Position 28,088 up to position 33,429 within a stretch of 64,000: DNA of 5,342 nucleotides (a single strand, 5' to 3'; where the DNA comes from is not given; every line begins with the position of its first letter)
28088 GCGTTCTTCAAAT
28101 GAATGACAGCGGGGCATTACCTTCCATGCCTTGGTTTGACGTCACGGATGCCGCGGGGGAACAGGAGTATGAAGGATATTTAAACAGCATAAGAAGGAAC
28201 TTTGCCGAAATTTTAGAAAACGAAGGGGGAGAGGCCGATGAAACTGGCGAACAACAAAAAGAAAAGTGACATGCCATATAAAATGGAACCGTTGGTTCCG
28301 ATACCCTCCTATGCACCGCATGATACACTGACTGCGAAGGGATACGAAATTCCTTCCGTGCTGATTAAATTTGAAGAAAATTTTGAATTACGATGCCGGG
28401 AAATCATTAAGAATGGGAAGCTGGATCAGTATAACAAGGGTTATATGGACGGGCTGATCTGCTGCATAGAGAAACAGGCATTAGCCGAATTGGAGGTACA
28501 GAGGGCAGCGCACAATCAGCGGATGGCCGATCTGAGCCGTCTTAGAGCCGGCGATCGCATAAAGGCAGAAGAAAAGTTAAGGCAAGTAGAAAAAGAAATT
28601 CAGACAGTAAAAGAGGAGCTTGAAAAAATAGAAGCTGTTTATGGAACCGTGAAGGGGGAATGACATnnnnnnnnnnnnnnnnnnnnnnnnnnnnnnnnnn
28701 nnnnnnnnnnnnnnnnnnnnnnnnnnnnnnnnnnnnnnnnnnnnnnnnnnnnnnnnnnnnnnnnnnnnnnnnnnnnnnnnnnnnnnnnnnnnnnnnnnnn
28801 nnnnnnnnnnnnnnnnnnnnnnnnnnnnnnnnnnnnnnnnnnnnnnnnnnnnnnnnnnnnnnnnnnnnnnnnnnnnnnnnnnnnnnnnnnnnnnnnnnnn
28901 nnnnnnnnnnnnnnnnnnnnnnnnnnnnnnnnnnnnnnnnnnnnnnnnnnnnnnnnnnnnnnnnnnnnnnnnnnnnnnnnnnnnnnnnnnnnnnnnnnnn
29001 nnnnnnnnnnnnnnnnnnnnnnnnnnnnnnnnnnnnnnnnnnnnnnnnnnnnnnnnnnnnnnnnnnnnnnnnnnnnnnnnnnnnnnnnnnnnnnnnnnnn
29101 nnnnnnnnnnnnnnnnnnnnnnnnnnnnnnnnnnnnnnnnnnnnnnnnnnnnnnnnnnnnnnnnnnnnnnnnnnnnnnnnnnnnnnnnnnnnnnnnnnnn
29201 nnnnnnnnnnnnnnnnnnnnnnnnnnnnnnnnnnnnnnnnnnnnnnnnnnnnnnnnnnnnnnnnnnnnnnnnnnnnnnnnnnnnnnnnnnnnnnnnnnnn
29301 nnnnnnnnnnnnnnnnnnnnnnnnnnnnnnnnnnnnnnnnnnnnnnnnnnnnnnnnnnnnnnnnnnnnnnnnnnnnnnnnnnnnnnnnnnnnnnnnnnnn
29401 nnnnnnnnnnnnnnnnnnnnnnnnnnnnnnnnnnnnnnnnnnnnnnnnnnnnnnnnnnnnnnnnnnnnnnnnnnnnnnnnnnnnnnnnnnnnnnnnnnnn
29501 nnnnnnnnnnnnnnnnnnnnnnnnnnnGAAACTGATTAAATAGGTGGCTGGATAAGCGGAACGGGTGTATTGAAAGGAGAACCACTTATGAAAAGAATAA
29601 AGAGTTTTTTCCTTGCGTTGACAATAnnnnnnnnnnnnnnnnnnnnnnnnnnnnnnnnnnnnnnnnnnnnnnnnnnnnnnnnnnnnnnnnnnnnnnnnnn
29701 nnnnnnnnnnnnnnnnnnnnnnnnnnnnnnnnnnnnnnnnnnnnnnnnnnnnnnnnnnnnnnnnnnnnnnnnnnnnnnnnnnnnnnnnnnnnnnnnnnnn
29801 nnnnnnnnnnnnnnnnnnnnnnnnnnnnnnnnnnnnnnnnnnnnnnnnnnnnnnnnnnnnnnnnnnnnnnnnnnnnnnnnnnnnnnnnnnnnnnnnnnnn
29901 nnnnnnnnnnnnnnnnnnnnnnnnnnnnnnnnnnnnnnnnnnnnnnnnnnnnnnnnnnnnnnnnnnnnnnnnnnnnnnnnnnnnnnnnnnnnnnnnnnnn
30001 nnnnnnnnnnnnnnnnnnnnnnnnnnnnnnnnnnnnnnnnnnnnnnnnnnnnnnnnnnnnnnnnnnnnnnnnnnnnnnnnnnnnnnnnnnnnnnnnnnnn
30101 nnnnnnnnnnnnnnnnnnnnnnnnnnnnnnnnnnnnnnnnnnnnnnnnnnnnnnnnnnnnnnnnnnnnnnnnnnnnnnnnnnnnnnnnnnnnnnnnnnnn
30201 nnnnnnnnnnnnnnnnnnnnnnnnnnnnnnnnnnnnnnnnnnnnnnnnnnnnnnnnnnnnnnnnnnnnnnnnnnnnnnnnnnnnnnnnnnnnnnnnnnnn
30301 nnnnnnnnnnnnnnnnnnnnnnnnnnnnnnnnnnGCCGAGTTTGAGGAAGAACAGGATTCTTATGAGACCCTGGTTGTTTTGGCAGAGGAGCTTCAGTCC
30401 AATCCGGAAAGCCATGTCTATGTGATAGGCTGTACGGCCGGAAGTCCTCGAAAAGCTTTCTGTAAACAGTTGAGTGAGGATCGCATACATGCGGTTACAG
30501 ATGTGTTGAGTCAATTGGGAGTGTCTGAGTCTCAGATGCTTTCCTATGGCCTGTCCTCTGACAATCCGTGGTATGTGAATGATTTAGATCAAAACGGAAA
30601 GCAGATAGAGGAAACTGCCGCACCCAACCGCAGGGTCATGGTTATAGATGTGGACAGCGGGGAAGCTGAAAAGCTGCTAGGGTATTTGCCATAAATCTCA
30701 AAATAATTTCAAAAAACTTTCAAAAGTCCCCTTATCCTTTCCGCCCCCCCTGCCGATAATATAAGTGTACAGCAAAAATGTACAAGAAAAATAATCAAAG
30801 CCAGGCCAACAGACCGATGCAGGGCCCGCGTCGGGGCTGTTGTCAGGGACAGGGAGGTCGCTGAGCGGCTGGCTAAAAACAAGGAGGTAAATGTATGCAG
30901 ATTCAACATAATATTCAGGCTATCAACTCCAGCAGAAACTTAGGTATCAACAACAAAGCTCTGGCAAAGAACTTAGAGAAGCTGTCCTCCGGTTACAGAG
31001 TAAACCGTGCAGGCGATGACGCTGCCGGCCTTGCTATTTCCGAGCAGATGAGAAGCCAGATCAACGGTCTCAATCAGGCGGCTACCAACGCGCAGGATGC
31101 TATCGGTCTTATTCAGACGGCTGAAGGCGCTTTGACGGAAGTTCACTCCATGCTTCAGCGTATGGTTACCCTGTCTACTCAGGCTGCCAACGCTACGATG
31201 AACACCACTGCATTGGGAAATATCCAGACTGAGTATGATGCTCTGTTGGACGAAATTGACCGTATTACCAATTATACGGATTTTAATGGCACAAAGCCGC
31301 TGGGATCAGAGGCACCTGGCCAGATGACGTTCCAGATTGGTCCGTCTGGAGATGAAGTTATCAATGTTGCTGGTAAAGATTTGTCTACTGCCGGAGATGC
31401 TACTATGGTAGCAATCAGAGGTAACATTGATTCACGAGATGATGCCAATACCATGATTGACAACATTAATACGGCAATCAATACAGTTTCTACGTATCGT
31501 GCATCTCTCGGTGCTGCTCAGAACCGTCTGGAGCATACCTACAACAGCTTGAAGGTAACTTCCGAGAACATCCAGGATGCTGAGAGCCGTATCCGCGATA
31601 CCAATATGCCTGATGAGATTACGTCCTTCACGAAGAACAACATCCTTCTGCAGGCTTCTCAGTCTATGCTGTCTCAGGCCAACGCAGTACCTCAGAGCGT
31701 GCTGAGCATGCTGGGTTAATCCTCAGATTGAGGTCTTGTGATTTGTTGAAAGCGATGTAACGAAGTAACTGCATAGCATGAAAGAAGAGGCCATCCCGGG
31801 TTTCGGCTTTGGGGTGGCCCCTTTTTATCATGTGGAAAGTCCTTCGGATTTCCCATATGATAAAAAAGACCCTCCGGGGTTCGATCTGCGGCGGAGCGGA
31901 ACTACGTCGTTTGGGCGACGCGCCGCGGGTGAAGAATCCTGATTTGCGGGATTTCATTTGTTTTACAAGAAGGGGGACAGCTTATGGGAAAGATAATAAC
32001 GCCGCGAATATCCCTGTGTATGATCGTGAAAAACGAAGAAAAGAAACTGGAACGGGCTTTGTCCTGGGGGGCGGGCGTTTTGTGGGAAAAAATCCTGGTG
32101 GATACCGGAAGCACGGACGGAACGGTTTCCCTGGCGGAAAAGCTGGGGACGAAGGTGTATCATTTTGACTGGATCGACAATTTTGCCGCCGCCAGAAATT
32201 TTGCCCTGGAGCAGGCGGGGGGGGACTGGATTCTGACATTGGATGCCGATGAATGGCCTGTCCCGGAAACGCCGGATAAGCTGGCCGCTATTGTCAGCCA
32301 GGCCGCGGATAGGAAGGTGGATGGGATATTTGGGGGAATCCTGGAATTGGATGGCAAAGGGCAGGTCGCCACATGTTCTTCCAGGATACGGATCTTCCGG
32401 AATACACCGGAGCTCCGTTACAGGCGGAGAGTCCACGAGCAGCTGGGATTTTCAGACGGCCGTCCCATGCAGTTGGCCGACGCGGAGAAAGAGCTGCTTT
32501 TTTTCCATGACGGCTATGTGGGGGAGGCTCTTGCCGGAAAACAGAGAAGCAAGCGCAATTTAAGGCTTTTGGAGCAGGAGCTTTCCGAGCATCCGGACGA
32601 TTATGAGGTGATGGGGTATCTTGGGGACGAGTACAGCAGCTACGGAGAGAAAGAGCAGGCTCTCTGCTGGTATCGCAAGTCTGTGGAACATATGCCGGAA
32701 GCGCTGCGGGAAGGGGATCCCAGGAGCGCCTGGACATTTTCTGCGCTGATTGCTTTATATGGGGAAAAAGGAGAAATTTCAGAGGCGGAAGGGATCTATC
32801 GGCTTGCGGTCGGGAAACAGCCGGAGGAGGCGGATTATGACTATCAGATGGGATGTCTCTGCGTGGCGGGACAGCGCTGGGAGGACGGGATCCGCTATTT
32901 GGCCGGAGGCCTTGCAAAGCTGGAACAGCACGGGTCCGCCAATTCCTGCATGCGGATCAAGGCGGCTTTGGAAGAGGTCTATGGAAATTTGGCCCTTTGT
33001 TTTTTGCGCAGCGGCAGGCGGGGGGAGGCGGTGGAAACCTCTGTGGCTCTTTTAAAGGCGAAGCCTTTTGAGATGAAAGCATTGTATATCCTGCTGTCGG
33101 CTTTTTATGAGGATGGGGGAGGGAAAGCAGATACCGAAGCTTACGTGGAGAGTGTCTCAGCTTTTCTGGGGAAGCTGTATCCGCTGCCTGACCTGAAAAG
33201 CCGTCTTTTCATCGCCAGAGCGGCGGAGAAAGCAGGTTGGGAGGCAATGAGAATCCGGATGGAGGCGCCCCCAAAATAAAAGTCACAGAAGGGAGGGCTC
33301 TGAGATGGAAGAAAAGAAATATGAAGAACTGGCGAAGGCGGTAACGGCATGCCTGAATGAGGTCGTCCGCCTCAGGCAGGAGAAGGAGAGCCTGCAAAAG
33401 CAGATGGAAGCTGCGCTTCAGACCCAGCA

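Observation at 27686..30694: Cassette module 2: two soluble coiled-coil/acidic proteins + 4-TM coiled-coil protein with a membrane-embedded Glu + OmpA-like lipoprotein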

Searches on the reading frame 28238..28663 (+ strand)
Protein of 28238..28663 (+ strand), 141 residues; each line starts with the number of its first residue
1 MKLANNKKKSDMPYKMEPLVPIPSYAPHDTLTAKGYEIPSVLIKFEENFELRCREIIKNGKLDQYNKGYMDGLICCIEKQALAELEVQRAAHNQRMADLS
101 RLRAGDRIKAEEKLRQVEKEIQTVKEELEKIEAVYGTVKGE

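Call 4: search_protein_families(library=pfam, proteins=[window:28238-28663:+], max_evalue=1)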
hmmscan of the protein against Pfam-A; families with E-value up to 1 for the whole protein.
window:28238-28663:+ (141 aa): 4 families
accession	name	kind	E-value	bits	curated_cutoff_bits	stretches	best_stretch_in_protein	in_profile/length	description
PF20497.3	SWI-SNF_Ssr4_C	-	0.058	13.2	22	1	80-133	105-156/456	SWI/SNF and RSC complexes subunit Ssr4 C-terminal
PF25610.1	HR1_TOCA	-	0.062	14.1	27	1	95-139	41-87/90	TOCA family HR1 domain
PF16360.10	GTP-bdg_M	-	0.27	12.3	29.5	1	82-133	13-70/79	GTP-binding GTPase Middle Region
PF05178.17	Kri1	-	0.38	11.7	25.2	1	88-131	3-46/102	KRI1-like family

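Call 5: search_protein_families(library=padloc, proteins=[window:28238-28663:+], max_evalue=1)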
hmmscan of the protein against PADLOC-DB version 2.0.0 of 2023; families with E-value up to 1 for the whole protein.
window:28238-28663:+ (141 aa): 0 families

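Call 6: search_protein_families(library=ncbifam, proteins=[window:28238-28663:+], max_evalue=1)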
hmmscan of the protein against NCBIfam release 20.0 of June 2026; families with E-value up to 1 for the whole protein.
window:28238-28663:+ (141 aa): 1 family
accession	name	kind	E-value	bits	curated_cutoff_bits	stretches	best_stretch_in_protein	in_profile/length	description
NF045487.1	ASRP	equivalog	0.0026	16.4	300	1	79-134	124-178/593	archaea-specific SMC-related protein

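Call 7: search_protein_families(library=phrogs, proteins=[window:28238-28663:+], max_evalue=1)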
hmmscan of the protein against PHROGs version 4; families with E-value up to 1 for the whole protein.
window:28238-28663:+ (141 aa): 7 families
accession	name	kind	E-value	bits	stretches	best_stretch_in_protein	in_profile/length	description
phrog_11079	-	unknown function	0.045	14.2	1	30-139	54-157/270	-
phrog_3859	-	unknown function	0.1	13.9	1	55-89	33-66/84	-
phrog_5827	-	unknown function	0.12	13.4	1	59-98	18-58/70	-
phrog_6917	-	unknown function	0.14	13.3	1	40-73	12-46/54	-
phrog_8821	-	lysis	0.31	12.1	1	105-139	47-82/130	Rz-like spanin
phrog_22044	-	unknown function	0.57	11.6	1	113-138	28-53/84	-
phrog_1193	-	other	0.62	11.1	0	109-133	24-48/76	hemolysin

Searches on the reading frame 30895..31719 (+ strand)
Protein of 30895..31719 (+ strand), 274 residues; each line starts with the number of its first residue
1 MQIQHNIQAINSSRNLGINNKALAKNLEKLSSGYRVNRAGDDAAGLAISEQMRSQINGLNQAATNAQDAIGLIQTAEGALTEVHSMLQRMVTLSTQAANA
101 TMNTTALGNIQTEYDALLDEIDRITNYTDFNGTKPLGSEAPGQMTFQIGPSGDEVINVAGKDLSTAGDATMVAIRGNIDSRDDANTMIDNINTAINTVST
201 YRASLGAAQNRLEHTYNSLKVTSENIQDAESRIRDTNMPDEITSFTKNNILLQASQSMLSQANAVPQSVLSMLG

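Call 8: search_protein_families(library=pfam, proteins=[window:30895-31719:+], max_evalue=0.001)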
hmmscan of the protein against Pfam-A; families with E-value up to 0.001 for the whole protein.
window:30895-31719:+ (274 aa): 2 families
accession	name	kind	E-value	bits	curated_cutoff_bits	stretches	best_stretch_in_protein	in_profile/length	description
PF00669.25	Flagellin_N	-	4.8e-39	134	26.6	1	3-134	1-132/139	Bacterial flagellin N-terminal helical region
PF00700.27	Flagellin_C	-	5.4e-27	94.4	23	1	188-273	1-86/86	Bacterial flagellin C-terminal helical region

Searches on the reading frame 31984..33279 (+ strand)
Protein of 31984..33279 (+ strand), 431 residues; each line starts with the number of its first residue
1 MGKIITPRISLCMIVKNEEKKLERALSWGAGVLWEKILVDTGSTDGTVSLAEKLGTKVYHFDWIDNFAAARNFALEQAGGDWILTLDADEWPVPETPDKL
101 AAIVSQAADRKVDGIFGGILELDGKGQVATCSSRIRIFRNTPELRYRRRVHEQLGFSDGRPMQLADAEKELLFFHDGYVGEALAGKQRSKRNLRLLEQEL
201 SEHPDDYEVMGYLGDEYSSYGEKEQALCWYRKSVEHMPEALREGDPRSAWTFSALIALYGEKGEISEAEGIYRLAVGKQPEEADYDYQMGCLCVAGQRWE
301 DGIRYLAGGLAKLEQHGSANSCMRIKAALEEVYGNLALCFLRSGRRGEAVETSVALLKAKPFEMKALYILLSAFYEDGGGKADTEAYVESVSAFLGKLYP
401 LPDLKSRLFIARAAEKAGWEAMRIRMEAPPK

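Call 8: search_protein_families(library=pfam, proteins=[window:31984-33279:+], max_evalue=0.001)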
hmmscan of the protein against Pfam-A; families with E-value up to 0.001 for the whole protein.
window:31984-33279:+ (431 aa): 5 families
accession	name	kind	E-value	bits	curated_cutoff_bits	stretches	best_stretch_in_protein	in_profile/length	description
PF00535.33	Glycos_transf_2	-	7.4e-19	68.7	23.3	1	10-126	1-122/168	Glycosyl transferase family 2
PF13424.12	TPR_12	-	5.6e-06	26.9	30.1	0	189-237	26-75/77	Tetratricopeptide repeat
PF14559.12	TPR_19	-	0.00013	22.7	25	0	193-227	11-45/68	Tetratricopeptide repeat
PF13704.12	Glyco_tranf_2_4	-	0.00026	21.9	27.5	1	17-91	2-83/98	Glycosyl transferase family 2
PF13432.12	TPR_16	-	0.00045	21.1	32.7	0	337-378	4-45/65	Tetratricopeptide repeat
